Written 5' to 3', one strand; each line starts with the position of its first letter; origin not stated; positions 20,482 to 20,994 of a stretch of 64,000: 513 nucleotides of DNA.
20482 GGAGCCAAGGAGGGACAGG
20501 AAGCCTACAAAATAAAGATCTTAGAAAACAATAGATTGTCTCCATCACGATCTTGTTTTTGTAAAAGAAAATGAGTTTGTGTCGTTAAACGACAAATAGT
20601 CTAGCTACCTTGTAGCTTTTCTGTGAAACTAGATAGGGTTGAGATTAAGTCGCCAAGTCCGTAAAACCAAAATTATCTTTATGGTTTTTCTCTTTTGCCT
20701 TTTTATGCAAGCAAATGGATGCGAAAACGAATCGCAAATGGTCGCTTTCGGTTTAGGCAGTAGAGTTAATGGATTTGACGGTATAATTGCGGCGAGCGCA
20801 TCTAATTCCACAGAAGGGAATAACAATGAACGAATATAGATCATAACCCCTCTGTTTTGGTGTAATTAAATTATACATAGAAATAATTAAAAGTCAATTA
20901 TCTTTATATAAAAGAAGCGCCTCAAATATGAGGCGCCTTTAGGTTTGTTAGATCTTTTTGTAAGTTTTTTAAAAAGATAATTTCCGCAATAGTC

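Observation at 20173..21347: About 1.17 kb ORF-free, GC-enriched, helix-dense locus between polA and ddl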

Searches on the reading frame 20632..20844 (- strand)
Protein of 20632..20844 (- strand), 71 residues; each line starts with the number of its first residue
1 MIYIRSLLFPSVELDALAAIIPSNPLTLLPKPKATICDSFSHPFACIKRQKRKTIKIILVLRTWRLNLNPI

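Call 32: search_protein_families(library=pfam, max_evalue=1, proteins=[window:20632-20844:-])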
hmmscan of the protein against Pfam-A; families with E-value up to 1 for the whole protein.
seq(71 aa): 0 families

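Call 52: search_protein_families(library=ncbifam, max_evalue=1, proteins=[window:20632-20844:-])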
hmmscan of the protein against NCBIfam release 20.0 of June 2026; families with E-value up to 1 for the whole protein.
seq(71 aa): 0 families

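Call 53: search_protein_families(library=padloc, max_evalue=1, proteins=[window:20632-20844:-])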
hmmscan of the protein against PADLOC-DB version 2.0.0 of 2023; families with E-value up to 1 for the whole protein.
seq(71 aa): 0 families

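Call 75: search_protein_representatives(alignment_id=A4)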
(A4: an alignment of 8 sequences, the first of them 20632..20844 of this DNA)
Query: 8 sequences, 78 profile positions. Proteins with E-value up to 0.001 (for the whole library): 9; up to 1e-10: 5; up to 1e-30: 0. The best 9 are listed.
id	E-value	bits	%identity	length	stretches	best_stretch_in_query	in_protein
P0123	2.1e-19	86.0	-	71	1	1-74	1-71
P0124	4.8e-17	78.4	-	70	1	1-74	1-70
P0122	6.1e-17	78.1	-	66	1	1-78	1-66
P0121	8.1e-17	77.7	-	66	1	1-78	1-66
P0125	1.5e-15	73.7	-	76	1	1-77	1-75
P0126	7.6e-10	55.4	-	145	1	1-74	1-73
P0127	6.5e-05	39.6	-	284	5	20-73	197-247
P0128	7.2e-05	39.4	-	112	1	1-57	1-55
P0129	8.6e-05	39.2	-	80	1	1-74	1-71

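Call 77: find_encoding_contigs(protein=P0126, flank=2500, max_places=2)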
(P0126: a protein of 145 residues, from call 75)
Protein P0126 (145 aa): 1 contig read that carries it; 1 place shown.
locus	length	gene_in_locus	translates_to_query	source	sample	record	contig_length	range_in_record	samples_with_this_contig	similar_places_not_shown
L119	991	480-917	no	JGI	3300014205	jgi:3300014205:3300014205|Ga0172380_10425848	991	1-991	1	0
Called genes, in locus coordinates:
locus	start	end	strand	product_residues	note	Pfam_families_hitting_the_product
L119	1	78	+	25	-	?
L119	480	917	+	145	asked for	-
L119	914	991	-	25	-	?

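Call 78: find_encoding_contigs(protein=P0128, flank=2500, max_places=2)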
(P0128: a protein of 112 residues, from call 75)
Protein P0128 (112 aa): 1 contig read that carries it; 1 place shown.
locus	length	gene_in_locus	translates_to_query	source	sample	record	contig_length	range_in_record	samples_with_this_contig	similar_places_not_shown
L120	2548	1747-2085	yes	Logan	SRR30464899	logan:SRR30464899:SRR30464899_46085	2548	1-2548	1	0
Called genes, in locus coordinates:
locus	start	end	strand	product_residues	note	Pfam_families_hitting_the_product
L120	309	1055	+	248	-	PF12728:HTH_17 (weak), PF00376:MerR, PF13411:MerR_1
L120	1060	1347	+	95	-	-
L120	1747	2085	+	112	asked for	-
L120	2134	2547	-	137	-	?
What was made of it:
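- On Riboswitch or leader of the flanking gene: The module also occurs away from both genes (call 78).
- The module is found in a second genomic context (L120, call 78). In L120 the module is next to neither gene (call 78).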

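Call 79: find_encoding_contigs(protein=P0129, flank=2500, max_places=2)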
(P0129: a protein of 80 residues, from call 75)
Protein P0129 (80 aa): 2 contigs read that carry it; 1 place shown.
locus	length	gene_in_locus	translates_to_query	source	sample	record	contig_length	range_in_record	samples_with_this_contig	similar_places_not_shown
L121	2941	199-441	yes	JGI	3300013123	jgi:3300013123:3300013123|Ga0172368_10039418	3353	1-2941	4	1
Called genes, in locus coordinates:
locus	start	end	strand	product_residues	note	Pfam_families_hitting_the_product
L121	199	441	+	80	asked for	-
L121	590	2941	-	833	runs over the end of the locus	PF13086:AAA_11 (weak), PF13245:AAA_19 (faint), PF13604:AAA_30, PF13087:AAA_12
